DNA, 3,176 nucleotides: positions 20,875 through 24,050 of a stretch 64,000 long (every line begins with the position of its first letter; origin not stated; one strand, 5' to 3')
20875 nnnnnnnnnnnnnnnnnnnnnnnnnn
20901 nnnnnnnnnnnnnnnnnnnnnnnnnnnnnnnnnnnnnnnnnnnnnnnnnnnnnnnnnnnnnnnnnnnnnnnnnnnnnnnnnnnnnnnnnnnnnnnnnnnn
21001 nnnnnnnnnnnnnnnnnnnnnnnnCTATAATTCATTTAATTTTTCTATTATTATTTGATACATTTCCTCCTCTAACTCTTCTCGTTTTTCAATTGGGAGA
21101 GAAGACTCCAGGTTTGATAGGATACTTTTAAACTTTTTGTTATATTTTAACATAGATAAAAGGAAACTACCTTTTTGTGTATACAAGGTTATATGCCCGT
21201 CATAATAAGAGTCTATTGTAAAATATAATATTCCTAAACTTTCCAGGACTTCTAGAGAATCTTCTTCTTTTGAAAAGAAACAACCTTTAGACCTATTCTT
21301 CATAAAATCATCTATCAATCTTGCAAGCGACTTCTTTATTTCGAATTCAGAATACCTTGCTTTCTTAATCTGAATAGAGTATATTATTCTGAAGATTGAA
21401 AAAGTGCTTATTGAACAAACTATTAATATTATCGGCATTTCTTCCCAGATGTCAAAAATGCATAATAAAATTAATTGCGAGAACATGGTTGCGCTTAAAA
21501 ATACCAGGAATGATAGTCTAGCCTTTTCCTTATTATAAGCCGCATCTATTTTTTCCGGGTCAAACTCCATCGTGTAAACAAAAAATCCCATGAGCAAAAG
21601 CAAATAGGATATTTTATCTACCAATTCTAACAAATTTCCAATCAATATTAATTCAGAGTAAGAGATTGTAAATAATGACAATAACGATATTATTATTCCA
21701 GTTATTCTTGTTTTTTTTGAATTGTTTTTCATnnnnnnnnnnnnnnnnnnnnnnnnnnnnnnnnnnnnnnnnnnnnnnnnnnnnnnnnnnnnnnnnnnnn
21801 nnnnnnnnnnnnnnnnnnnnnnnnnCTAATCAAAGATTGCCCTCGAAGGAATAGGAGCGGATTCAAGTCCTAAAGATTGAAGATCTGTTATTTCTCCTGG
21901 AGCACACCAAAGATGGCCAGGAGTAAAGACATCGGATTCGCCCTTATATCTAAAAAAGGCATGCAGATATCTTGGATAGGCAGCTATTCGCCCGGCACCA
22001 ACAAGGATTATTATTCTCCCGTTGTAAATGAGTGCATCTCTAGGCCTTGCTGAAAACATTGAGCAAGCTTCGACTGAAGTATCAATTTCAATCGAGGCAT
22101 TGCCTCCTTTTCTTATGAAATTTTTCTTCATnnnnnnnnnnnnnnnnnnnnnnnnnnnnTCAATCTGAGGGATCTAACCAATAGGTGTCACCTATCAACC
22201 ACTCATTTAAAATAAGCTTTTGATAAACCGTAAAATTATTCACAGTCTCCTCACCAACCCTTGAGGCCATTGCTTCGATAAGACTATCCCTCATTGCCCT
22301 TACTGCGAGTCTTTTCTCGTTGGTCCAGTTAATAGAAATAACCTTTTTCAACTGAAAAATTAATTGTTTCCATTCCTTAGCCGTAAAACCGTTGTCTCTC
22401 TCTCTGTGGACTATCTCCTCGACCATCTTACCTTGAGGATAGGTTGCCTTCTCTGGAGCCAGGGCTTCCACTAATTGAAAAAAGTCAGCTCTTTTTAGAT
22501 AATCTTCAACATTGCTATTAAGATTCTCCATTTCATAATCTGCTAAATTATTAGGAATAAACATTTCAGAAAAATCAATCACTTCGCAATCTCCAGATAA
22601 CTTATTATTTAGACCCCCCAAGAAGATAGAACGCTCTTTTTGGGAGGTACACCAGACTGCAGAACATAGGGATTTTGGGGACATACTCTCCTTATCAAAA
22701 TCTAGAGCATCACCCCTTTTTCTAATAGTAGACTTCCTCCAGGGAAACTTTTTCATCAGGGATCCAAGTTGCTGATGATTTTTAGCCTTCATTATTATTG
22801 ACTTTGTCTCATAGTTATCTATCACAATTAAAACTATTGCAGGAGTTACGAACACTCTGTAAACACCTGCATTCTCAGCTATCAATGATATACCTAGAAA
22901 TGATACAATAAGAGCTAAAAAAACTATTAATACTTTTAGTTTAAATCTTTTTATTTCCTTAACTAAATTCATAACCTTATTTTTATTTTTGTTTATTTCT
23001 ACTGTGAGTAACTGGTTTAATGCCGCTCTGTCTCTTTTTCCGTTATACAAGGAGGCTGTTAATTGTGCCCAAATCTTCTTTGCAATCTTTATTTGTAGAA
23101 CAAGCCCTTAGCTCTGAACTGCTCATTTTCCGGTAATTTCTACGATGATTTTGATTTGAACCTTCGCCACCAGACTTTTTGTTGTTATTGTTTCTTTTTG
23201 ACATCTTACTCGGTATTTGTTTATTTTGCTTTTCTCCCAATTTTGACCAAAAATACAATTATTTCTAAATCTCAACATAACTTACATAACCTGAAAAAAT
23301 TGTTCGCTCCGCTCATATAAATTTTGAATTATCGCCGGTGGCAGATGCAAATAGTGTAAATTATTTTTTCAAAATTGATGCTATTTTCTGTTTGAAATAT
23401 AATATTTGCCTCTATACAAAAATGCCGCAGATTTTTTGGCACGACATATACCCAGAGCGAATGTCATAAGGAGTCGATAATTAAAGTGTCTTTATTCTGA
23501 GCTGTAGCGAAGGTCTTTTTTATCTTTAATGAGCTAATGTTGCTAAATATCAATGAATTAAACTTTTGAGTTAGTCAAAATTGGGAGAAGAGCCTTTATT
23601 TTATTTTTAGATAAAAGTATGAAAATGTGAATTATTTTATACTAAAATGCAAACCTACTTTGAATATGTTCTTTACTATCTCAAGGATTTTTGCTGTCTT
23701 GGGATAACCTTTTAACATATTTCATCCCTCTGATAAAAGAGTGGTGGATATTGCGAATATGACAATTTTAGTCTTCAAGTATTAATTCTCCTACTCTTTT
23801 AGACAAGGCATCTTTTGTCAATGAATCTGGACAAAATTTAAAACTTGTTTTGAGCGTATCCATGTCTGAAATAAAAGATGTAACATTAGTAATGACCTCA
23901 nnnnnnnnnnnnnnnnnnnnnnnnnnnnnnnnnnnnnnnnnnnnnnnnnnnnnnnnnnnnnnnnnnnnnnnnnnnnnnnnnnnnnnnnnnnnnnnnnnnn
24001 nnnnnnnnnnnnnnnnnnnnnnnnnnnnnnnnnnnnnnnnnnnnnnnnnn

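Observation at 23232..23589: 16-bp perfect inverted repeats flanking a 326-bp promoter-proximal segment: candidate invertible switch or MITE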

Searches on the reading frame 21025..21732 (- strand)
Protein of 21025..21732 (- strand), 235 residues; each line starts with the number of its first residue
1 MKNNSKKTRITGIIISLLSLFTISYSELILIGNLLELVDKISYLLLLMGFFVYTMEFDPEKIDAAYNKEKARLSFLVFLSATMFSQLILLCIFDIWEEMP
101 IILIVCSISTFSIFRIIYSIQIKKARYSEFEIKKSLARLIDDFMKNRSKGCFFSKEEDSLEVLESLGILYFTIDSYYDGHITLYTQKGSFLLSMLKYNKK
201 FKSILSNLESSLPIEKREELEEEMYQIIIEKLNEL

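Call 10: search_protein_families(library=pfam, proteins=[window:21025-21732:-], max_evalue=0.01)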
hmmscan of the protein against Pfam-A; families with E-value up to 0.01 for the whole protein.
window:21025-21732:- (235 aa): 0 families

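Call 11: search_protein_families(library=phrogs, proteins=[window:21025-21732:-], max_evalue=0.001)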
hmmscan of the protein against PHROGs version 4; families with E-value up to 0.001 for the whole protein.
window:21025-21732:- (235 aa): 0 families

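Call 34: find_encoding_contigs(protein=window:21025-21732:-, flank=6000, max_places=10)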
Protein window:21025-21732:- (235 aa): 3 contigs read that carry it; 2 places shown.
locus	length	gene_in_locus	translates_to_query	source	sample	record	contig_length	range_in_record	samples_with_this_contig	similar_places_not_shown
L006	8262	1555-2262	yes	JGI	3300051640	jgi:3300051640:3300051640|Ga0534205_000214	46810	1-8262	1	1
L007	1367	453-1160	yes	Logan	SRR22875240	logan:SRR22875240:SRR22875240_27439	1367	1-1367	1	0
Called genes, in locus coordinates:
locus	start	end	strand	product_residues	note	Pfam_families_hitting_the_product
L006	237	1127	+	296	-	-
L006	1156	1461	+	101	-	-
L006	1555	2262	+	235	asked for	-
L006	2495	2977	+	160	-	-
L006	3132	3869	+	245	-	-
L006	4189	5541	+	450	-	-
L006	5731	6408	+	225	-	-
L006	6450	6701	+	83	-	-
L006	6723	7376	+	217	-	-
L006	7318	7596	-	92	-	-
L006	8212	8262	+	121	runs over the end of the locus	-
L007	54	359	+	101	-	-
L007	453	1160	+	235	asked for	-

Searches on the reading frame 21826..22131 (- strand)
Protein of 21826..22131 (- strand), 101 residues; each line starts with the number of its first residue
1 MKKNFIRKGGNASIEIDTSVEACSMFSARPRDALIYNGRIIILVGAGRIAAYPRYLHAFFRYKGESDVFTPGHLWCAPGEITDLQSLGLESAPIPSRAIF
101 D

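Call 10: search_protein_families(library=pfam, proteins=[window:21826-22131:-], max_evalue=0.01)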
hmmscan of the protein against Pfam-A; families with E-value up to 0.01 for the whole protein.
window:21826-22131:- (101 aa): 0 families

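Call 11: search_protein_families(library=phrogs, proteins=[window:21826-22131:-], max_evalue=0.001)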
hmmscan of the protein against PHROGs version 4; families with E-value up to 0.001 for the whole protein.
window:21826-22131:- (101 aa): 0 families

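Call 35: find_encoding_contigs(protein=window:21826-22131:-, flank=6000, max_places=10)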
Protein window:21826-22131:- (101 aa): 3 contigs read that carry it; 2 places shown.
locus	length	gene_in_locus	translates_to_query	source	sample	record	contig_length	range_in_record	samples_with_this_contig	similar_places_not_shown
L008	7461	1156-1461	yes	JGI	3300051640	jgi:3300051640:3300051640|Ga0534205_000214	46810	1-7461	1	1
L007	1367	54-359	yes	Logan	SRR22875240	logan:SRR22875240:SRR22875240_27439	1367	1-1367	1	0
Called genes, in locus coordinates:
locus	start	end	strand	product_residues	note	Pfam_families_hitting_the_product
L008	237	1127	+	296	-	-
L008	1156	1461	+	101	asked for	-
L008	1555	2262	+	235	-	-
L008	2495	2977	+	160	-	-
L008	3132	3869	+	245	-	-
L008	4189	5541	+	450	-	-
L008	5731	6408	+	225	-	-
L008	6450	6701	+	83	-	-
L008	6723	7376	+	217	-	-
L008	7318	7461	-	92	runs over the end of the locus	-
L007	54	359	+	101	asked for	-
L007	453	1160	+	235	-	-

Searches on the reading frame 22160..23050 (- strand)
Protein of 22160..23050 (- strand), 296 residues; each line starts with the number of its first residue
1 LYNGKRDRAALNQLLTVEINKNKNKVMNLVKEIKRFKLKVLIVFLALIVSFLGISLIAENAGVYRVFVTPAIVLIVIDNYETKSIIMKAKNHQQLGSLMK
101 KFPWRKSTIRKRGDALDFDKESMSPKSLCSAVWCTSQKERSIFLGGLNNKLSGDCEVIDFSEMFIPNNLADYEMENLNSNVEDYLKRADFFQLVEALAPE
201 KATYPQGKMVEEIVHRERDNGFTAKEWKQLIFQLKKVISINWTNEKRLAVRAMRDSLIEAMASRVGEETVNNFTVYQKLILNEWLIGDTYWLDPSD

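Call 10: search_protein_families(library=pfam, proteins=[window:22160-23050:-], max_evalue=0.01)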
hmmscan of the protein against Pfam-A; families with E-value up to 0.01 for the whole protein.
window:22160-23050:- (296 aa): 0 families

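Call 11: search_protein_families(library=phrogs, proteins=[window:22160-23050:-], max_evalue=0.001)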
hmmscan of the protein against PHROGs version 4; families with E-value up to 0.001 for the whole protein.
window:22160-23050:- (296 aa): 0 families

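Call 16: find_encoding_contigs(protein=window:22160-22972:-, flank=6000, max_places=10)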
Protein window:22160-22972:- (270 aa): 1 contig read that carries it; 1 place shown.
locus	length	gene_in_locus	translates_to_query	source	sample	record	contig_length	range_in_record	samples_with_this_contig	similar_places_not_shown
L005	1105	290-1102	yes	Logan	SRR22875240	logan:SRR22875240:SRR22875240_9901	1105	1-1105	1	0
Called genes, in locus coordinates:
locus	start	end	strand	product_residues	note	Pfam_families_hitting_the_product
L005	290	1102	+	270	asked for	-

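Call 33: find_homologous_proteins(query=window:22160-22972:-)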
Query window:22160-22972:- (270 aa): 1 proteins with E <= 0.001 among 659 candidates.
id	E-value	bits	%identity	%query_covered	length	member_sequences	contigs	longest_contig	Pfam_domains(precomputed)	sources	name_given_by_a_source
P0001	4.7e-175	598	100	100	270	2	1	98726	-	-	-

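Call 67: search_protein_families(library=ncbifam, proteins=[window:22160-22972:-], max_evalue=0.01)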
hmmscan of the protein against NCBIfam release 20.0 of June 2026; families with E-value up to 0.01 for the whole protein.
window:22160-22972:- (270 aa): 0 families

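Call 84: find_encoding_contigs(protein=window:22163-23050:-, flank=1500, max_places=10)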
Protein seq(296 aa) (296 aa): no gene with exactly this product is on record in the collection.

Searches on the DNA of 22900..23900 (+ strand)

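Call 61: search_rna_families(source=window, start=22900, end=23900, threshold=evalue, max_evalue=1)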
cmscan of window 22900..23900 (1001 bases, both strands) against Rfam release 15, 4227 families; matches with E-value up to 1: 3.
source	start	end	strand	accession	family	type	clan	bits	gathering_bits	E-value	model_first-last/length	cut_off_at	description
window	23329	23421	-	RF01197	snR39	Gene; snRNA; snoRNA; CD-box;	CL00054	21.6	40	0.44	1-95/95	no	Small nucleolar RNA snR39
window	23313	23401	+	RF00310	snoZ165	Gene; snRNA; snoRNA; CD-box;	-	20.5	90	0.76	1-92/92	no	Small nucleolar RNA Z165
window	23788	23815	-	RF02914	DUF805b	Cis-reg;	CL00115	17.6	35.6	0.046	1-35/35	no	DUF805b RNA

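Call 87: search_dna_similar(query=window:23205-23767:+, collection=plasmids, mode=distant, max_evalue=0.001, max_rows=5)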
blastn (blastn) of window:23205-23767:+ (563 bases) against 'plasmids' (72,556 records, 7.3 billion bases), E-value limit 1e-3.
No match.

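Call 88: search_dna_similar(query=window:23205-23767:+, collection=phages, mode=distant, max_evalue=0.001, max_rows=5)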
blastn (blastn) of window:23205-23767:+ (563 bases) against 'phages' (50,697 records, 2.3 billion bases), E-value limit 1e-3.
No match.

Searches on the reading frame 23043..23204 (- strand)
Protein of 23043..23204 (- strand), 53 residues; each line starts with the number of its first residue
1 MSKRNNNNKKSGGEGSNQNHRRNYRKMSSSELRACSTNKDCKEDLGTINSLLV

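Call 17: find_encoding_contigs(protein=window:23043-23204:-, flank=6000, max_places=10)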
Protein window:23043-23204:- (53 aa): no gene with exactly this product is on record in the collection.

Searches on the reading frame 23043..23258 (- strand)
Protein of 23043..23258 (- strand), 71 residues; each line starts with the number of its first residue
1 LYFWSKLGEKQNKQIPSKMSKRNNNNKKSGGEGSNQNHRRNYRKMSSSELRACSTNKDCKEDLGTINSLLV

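Call 10: search_protein_families(library=pfam, proteins=[window:23043-23258:-], max_evalue=0.01)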
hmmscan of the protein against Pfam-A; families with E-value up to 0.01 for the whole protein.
window:23043-23258:- (71 aa): 0 families

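Call 11: search_protein_families(library=phrogs, proteins=[window:23043-23258:-], max_evalue=0.001)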
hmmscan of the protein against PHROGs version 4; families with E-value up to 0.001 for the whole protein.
window:23043-23258:- (71 aa): 0 families

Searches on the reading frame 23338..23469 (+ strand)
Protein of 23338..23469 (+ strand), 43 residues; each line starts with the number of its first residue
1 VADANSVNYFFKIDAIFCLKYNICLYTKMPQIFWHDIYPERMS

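Call 39: find_encoding_contigs(protein=window:23338-23469:+, flank=3000, max_places=10)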
Protein window:23338-23469:+ (43 aa): no gene with exactly this product is on record in the collection.
